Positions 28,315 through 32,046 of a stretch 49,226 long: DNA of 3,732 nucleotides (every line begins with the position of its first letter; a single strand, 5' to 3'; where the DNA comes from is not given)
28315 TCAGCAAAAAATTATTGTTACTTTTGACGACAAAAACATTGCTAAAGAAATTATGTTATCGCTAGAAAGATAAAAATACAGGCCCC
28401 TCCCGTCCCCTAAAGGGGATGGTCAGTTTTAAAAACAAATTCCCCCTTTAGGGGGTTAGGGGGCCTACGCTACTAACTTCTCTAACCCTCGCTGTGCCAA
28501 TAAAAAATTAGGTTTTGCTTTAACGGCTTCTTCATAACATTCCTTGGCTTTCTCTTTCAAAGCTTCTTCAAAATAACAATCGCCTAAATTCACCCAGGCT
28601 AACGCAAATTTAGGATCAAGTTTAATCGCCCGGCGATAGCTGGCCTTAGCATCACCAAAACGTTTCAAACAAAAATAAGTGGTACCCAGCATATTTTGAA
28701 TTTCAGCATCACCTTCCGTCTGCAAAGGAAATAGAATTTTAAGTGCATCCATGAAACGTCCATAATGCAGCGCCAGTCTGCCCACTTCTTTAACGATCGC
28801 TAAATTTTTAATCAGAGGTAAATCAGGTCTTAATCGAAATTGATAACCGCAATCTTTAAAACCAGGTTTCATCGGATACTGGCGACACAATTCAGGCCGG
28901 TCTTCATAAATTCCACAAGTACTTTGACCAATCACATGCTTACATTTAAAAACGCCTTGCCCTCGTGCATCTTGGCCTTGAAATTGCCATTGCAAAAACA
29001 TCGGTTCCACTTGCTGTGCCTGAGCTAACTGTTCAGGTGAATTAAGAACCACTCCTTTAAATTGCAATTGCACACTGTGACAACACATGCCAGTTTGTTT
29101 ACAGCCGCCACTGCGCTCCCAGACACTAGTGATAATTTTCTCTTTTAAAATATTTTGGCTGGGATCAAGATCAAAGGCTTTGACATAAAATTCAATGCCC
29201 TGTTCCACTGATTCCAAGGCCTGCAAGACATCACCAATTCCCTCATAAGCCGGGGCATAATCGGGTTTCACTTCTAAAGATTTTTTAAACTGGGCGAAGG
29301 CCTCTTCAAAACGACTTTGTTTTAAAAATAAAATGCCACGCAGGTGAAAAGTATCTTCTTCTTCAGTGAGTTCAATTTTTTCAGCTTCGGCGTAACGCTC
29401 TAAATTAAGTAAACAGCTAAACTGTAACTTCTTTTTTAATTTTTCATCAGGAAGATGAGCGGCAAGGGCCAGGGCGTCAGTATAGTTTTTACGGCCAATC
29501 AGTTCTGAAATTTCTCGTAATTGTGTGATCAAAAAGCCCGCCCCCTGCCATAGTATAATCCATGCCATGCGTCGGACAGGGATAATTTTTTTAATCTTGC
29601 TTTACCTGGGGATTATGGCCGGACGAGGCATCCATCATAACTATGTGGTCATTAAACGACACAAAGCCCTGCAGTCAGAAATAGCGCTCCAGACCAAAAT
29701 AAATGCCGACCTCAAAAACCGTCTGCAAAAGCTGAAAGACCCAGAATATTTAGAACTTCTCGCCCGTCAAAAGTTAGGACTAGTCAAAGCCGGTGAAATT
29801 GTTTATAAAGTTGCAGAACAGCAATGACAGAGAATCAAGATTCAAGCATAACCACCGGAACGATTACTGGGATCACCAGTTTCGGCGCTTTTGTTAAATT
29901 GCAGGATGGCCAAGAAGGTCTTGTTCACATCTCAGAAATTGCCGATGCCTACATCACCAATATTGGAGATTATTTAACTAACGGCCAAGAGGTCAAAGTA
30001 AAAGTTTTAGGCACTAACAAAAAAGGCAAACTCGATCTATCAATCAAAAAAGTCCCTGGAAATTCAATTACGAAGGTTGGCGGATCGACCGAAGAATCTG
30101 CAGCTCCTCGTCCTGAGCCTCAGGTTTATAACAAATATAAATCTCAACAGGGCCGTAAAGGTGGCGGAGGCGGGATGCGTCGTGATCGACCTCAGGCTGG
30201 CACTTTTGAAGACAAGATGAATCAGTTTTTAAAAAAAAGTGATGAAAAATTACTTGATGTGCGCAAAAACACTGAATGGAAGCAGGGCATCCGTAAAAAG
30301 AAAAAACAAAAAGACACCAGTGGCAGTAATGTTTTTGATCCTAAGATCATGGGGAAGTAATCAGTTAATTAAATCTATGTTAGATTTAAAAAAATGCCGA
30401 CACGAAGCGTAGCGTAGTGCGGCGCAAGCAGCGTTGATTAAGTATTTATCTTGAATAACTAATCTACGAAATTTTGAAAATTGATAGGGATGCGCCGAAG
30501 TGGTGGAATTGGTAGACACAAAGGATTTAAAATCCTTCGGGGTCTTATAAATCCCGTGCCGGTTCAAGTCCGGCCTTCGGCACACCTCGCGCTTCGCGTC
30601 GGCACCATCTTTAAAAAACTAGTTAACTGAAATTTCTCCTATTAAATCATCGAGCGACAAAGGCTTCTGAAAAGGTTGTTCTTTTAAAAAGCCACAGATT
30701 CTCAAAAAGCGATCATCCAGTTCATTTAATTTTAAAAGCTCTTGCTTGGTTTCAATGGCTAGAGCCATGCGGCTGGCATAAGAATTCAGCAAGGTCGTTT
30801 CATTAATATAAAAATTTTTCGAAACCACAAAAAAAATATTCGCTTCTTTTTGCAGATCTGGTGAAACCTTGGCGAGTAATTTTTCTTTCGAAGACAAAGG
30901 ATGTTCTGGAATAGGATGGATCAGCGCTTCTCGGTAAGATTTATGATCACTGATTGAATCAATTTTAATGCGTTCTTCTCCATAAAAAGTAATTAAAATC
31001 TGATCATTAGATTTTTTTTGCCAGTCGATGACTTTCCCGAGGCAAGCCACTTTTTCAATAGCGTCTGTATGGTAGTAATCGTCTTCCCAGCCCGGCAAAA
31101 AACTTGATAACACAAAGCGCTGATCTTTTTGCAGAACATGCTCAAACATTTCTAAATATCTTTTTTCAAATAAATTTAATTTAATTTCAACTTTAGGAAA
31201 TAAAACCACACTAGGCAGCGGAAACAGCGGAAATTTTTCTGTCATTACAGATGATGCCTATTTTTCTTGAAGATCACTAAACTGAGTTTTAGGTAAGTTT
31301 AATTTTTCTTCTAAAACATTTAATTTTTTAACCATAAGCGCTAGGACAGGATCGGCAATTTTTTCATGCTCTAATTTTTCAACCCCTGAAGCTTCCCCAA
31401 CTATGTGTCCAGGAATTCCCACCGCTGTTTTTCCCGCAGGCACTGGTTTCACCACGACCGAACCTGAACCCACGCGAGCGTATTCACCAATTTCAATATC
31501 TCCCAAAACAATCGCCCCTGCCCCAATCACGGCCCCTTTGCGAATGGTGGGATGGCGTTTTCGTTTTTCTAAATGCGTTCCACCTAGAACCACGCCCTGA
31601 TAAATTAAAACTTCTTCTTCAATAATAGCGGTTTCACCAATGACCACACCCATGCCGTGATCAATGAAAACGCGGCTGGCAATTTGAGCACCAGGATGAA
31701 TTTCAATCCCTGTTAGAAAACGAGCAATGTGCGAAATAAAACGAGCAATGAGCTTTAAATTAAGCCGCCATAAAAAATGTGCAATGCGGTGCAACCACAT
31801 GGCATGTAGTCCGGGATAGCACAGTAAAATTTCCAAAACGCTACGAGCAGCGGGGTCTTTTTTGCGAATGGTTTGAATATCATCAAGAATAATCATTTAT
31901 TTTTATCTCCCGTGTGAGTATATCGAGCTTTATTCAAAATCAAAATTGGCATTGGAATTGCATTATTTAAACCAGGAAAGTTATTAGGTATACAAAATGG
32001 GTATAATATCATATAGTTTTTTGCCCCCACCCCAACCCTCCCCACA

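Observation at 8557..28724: Apparently perfect 10,084-bp head-to-tail tandem duplication of a whole exopolysaccharide locus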

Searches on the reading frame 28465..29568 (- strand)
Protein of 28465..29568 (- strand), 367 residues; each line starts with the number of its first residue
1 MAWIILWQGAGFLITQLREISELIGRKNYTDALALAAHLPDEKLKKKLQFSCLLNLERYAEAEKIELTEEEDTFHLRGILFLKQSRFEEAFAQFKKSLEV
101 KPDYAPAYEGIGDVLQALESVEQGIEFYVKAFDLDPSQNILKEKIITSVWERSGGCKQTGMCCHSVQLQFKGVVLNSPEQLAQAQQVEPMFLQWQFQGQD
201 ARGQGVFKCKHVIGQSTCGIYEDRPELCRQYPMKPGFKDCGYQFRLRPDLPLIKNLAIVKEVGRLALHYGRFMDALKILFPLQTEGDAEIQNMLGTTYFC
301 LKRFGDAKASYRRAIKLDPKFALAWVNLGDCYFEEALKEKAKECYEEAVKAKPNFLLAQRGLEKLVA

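Call 5: search_protein_families(library=pfam, proteins=[window:28465-29568:-], max_evalue=0.01)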
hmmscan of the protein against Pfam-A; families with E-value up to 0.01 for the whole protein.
window:28465-29568:- (367 aa): 14 families
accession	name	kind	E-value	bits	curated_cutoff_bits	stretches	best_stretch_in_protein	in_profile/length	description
PF00515.34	TPR_1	-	2.4e-24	84.5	27.8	3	288-321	1-34/34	Tetratricopeptide repeat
PF13181.12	TPR_8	-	5.1e-24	82.8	25.7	2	324-354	3-33/34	Tetratricopeptide repeat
PF07719.23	TPR_2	-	3.8e-22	76.9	27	2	288-320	1-33/34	Tetratricopeptide repeat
PF13414.12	TPR_11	-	4.8e-17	61.8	26.8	2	297-334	3-40/42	TPR repeat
PF13424.12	TPR_12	-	1.3e-13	51.4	30.1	0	286-319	43-76/77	Tetratricopeptide repeat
PF13432.12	TPR_16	-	3e-12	47.2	32.7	1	293-354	2-63/65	Tetratricopeptide repeat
PF14559.12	TPR_19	-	6.1e-12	46.1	25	1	302-355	5-58/68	Tetratricopeptide repeat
PF13431.12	TPR_17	-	2.2e-11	43.5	24.4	1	311-341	2-32/34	Tetratricopeptide repeat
PF13428.12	TPR_14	-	2.2e-10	40.6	23.5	1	289-330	2-43/44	Tetratricopeptide repeat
PF03692.20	CxxCxxCC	-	9.5e-06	26.7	23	1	156-234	2-72/85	Putative zinc- or iron-chelating domain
PF13174.12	TPR_6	-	0.00013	22.8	26.3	0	324-351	2-29/33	Tetratricopeptide repeat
PF13374.12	TPR_10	-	0.00042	20.7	27.5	0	288-316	2-30/42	Tetratricopeptide repeat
PF23914.1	TPR_CcmH_CycH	-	0.00063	20.1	42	0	287-322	49-84/158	Cytochrome c-type biogenesis protein H TPR domain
PF20308.4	TPR-S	-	0.005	17.8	27.6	0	269-298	31-61/102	Tetratricopeptide Repeats-Sensor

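Call 16: find_encoding_contigs(protein=window:28465-29568:-, flank=10000, max_places=10)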
Protein window:28465-29568:- (367 aa): 14 contigs read that carry it; 10 places shown.
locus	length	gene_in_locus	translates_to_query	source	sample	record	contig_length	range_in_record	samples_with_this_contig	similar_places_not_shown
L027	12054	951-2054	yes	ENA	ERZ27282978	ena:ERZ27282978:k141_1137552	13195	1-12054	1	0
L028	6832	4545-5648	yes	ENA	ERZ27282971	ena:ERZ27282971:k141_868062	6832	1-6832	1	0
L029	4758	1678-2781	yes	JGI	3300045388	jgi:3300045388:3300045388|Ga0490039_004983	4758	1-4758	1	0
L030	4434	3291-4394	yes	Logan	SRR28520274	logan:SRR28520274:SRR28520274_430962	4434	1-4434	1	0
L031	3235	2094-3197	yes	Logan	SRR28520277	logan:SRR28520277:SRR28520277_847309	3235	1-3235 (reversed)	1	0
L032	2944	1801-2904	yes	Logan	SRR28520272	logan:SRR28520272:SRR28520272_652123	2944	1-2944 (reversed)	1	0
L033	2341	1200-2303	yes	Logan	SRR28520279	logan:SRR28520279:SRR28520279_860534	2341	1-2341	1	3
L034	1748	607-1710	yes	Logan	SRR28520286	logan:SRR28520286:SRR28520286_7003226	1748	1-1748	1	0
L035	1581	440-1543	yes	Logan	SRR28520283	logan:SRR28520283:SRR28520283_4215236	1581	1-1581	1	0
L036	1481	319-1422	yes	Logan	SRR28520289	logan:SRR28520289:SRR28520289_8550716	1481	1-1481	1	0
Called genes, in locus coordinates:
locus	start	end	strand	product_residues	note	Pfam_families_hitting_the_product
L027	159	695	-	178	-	PF00575:S1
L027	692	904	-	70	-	PF04977:DivIC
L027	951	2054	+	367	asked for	PF03692:CxxCxxCC (weak), PF00515:TPR_1 (weak), PF07719:TPR_2 (weak), PF13414:TPR_11 (weak), PF13432:TPR_16 (weak), PF14559:TPR_19 (weak), PF00515:TPR_1 (weak), PF13181:TPR_8 (weak), +4 more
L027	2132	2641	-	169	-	-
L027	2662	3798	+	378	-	PF01270:Glyco_hydro_8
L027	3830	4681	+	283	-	PF00990:GGDEF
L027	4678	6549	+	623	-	PF10096:DUF2334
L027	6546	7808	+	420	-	PF03142:Chitin_synth_2 (faint), PF13506:Glyco_transf_21, PF00535:Glycos_transf_2, PF10111:Glyco_tranf_2_2, PF13641:Glyco_tranf_2_3, PF13632:Glyco_trans_2_3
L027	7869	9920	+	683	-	PF03170:CBM_BcsB_1st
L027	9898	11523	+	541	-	PF24575:TPR_Slam (faint), PF07719:TPR_2 (faint), PF13174:TPR_6 (faint), PF13181:TPR_8 (faint), PF13428:TPR_14 (faint), PF14559:TPR_19 (faint), PF25058:ARM_TT21 (faint), PF23914:TPR_CcmH_CycH (weak), +2 more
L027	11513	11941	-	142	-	PF09424:YqeY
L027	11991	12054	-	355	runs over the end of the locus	PF00142:Fer4_NifH (weak), PF01656:CbiA, PF06564:CBP_BcsQ, PF09140:MipZ (faint), PF10609:ParA (weak), PF13614:AAA_31, PF02922:CBM_48 (weak), PF16561:AMPK1_CBM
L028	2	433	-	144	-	?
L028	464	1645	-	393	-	PF00899:ThiF, PF00581:Rhodanese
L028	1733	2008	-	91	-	-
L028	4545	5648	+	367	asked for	PF03692:CxxCxxCC (weak), PF00515:TPR_1 (weak), PF07719:TPR_2 (weak), PF13414:TPR_11 (weak), PF13432:TPR_16 (weak), PF14559:TPR_19 (weak), PF00515:TPR_1 (weak), PF13181:TPR_8 (weak), +4 more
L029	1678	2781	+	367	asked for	PF03692:CxxCxxCC (weak), PF00515:TPR_1 (weak), PF07719:TPR_2 (weak), PF13414:TPR_11 (weak), PF13432:TPR_16 (weak), PF14559:TPR_19 (weak), PF00515:TPR_1 (weak), PF13181:TPR_8 (weak), +4 more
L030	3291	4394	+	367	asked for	PF03692:CxxCxxCC (weak), PF00515:TPR_1 (weak), PF07719:TPR_2 (weak), PF13414:TPR_11 (weak), PF13432:TPR_16 (weak), PF14559:TPR_19 (weak), PF00515:TPR_1 (weak), PF13181:TPR_8 (weak), +4 more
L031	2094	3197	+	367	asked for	PF03692:CxxCxxCC (weak), PF00515:TPR_1 (weak), PF07719:TPR_2 (weak), PF13414:TPR_11 (weak), PF13432:TPR_16 (weak), PF14559:TPR_19 (weak), PF00515:TPR_1 (weak), PF13181:TPR_8 (weak), +4 more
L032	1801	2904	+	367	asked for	PF03692:CxxCxxCC (weak), PF00515:TPR_1 (weak), PF07719:TPR_2 (weak), PF13414:TPR_11 (weak), PF13432:TPR_16 (weak), PF14559:TPR_19 (weak), PF00515:TPR_1 (weak), PF13181:TPR_8 (weak), +4 more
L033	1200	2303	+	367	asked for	PF03692:CxxCxxCC (weak), PF00515:TPR_1 (weak), PF07719:TPR_2 (weak), PF13414:TPR_11 (weak), PF13432:TPR_16 (weak), PF14559:TPR_19 (weak), PF00515:TPR_1 (weak), PF13181:TPR_8 (weak), +4 more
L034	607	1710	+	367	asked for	PF03692:CxxCxxCC (weak), PF00515:TPR_1 (weak), PF07719:TPR_2 (weak), PF13414:TPR_11 (weak), PF13432:TPR_16 (weak), PF14559:TPR_19 (weak), PF00515:TPR_1 (weak), PF13181:TPR_8 (weak), +4 more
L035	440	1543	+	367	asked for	PF03692:CxxCxxCC (weak), PF00515:TPR_1 (weak), PF07719:TPR_2 (weak), PF13414:TPR_11 (weak), PF13432:TPR_16 (weak), PF14559:TPR_19 (weak), PF00515:TPR_1 (weak), PF13181:TPR_8 (weak), +4 more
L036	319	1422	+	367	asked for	PF03692:CxxCxxCC (weak), PF00515:TPR_1 (weak), PF07719:TPR_2 (weak), PF13414:TPR_11 (weak), PF13432:TPR_16 (weak), PF14559:TPR_19 (weak), PF00515:TPR_1 (weak), PF13181:TPR_8 (weak), +4 more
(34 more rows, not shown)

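Call 38: search_protein_families(library=ncbifam, proteins=[window:28465-29568:-], max_evalue=0.001)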
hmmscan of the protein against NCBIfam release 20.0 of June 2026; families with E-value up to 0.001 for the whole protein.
window:28465-29568:- (367 aa): 15 families
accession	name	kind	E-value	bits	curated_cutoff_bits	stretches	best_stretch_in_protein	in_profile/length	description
TIGR02917.1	PEP_TPR_lipo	equivalog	1.4e-13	49.7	312.2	1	282-365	457-542/899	XrtA/PEP-CTERM system TPR-repeat protein PrsT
TIGR02521.1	type_IV_pilW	equivalog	2.9e-13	49.9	154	2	286-354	29-97/234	type IV pilus biogenesis/stability protein PilW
NF033762.1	social_mot_Tgl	equivalog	6e-10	38.9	225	1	285-349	61-127/252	social motility TPR repeat lipoprotein Tgl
NF040959.1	MamA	equivalog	3.2e-09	36.6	200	1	70-138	104-172/204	magnetosome protein MamA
TIGR04510.1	mod_pep_cyc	subfamily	1.4e-08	33.8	400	1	294-352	404-462/814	putative peptide modification system cyclase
NF033758.1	gliding_GltE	equivalog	1.2e-07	31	225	1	63-108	215-259/411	adventurous gliding motility TPR repeat lipoprotein GltE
TIGR02552.1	LcrH_SycD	equivalog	3.2e-07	30.1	104.8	1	293-351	57-115/136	SycD/LcrH family type III secretion system chaperone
NF047507.1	TPR_BatC_Lepto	exception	8.4e-07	28.7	175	0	325-365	99-139/214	TPR repeat-containing protein BatC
NF040561.1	PrimPol_Msp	equivalog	1.4e-05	23.9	200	0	58-147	12-93/515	CRISPR-associated primase-polymerase type A1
NF008391.2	PRK11189.1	equivalog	2.3e-05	24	250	0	63-137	57-131/297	lipoprotein NlpI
TIGR00990.1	3a0801s09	subfamily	2.9e-05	22.9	757.25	0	253-351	369-462/615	mitochondrial import receptor subunit TOM70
NF052230.1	T9SS_PorE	exception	7.5e-05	21.2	600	0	58-134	79-154/648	PorE family type IX secretion system protein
NF033920.0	C39_PA2778_fam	equivalog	8.7e-05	22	150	0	294-352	196-254/255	PA2778 family cysteine peptidase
TIGR02795.1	tol_pal_ybgF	equivalog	0.00021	21.9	90.1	0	291-353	42-107/119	tol-pal system protein YbgF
TIGR00540.1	TPR_hemY_coli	hypoth_equivalog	0.00025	19.9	142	0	286-348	324-385/385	heme biosynthesis-associated TPR protein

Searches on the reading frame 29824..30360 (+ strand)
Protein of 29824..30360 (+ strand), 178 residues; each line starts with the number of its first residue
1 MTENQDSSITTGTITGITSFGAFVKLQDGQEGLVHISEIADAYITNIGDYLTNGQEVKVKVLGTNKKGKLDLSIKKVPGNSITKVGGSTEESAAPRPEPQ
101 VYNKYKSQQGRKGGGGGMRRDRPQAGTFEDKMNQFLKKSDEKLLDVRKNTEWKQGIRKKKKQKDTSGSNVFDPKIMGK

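Call 13: search_protein_families(library=pfam, proteins=[window:29824-30360:+], max_evalue=0.0001)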
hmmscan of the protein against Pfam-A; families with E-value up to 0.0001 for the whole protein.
window:29824-30360:+ (178 aa): 1 family
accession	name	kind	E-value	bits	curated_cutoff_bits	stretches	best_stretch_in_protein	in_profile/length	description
PF00575.29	S1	-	1.6e-16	60.9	22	1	9-75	7-74/74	S1 RNA binding domain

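Call 20: find_encoding_contigs(protein=window:29824-30360:+, flank=6000, max_places=10)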
Protein window:29824-30360:+ (178 aa): 23 contigs read that carry it; 10 places shown.
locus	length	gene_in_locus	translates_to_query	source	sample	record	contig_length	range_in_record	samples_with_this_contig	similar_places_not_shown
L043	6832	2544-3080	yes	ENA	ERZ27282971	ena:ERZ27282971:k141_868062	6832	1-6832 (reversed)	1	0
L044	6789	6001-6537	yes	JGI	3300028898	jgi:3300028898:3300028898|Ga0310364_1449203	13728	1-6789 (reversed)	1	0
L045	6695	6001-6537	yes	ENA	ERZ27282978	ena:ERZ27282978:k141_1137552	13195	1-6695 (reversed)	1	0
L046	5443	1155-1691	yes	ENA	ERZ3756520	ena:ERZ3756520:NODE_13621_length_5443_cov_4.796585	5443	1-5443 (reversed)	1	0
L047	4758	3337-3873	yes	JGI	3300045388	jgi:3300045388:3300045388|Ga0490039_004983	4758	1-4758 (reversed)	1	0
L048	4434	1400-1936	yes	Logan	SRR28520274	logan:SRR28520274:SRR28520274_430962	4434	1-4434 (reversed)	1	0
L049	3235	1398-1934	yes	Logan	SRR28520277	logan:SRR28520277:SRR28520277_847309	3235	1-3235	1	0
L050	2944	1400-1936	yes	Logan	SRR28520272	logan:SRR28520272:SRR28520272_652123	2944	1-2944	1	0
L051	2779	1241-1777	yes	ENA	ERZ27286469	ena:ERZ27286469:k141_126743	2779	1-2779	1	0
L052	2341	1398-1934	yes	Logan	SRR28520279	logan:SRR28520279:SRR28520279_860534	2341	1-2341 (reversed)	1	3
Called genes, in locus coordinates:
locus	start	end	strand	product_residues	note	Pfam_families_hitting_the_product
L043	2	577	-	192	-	?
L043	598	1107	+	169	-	-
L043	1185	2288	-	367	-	PF03692:CxxCxxCC (weak), PF00515:TPR_1 (weak), PF07719:TPR_2 (weak), PF13414:TPR_11 (weak), PF13432:TPR_16 (weak), PF14559:TPR_19 (weak), PF00515:TPR_1 (weak), PF13181:TPR_8 (weak), +4 more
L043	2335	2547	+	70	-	PF04977:DivIC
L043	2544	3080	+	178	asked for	PF00575:S1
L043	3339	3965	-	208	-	PF02190:LON_substr_bdg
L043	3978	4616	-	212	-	PF25087:GMPPB_C (faint), PF00132:Hexapep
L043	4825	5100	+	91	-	-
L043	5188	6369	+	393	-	PF00899:ThiF, PF00581:Rhodanese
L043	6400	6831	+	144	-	?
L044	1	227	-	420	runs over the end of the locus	PF03142:Chitin_synth_2 (faint), PF13506:Glyco_transf_21, PF00535:Glycos_transf_2, PF10111:Glyco_tranf_2_2, PF13641:Glyco_tranf_2_3, PF13632:Glyco_trans_2_3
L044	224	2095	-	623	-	PF10096:DUF2334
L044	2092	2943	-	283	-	PF00990:GGDEF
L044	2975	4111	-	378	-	PF01270:Glyco_hydro_8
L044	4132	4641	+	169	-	-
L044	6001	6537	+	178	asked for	PF00575:S1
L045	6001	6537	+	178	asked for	PF00575:S1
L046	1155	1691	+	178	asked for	PF00575:S1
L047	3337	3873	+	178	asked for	PF00575:S1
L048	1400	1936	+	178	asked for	PF00575:S1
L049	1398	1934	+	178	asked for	PF00575:S1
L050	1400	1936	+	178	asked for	PF00575:S1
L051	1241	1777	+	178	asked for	PF00575:S1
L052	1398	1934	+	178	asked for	PF00575:S1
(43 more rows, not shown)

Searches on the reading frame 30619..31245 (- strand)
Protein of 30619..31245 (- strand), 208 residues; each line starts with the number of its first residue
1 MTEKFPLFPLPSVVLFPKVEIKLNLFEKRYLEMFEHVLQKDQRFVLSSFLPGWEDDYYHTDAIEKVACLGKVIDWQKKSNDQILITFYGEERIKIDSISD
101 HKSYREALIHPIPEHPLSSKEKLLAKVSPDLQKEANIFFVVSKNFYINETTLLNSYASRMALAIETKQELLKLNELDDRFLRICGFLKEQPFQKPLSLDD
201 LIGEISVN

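Call 13: search_protein_families(library=pfam, proteins=[window:30619-31245:-], max_evalue=0.0001)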
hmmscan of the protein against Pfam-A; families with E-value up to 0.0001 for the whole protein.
window:30619-31245:- (208 aa): 1 family
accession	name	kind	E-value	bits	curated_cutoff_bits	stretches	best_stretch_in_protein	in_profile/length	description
PF02190.22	LON_substr_bdg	-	4e-24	86.1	28.7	1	5-188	2-199/200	ATP-dependent protease La (LON) substrate-binding domain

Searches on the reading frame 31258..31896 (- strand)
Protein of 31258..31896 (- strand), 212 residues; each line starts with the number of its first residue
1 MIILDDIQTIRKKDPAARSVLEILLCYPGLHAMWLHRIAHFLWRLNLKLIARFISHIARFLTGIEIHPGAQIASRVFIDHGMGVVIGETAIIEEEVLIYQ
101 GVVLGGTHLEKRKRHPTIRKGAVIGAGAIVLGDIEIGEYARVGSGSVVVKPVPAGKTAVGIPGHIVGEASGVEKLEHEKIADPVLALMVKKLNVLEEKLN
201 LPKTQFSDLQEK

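Call 13: search_protein_families(library=pfam, proteins=[window:31258-31896:-], max_evalue=0.0001)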
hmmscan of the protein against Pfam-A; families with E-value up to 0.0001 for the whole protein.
window:31258-31896:- (212 aa): 1 family
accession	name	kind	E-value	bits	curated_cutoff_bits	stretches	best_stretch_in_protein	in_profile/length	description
PF00132.30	Hexapep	-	1.3e-12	47.2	27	1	115-148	1-34/36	Bacterial transferase hexapeptide (six repeats)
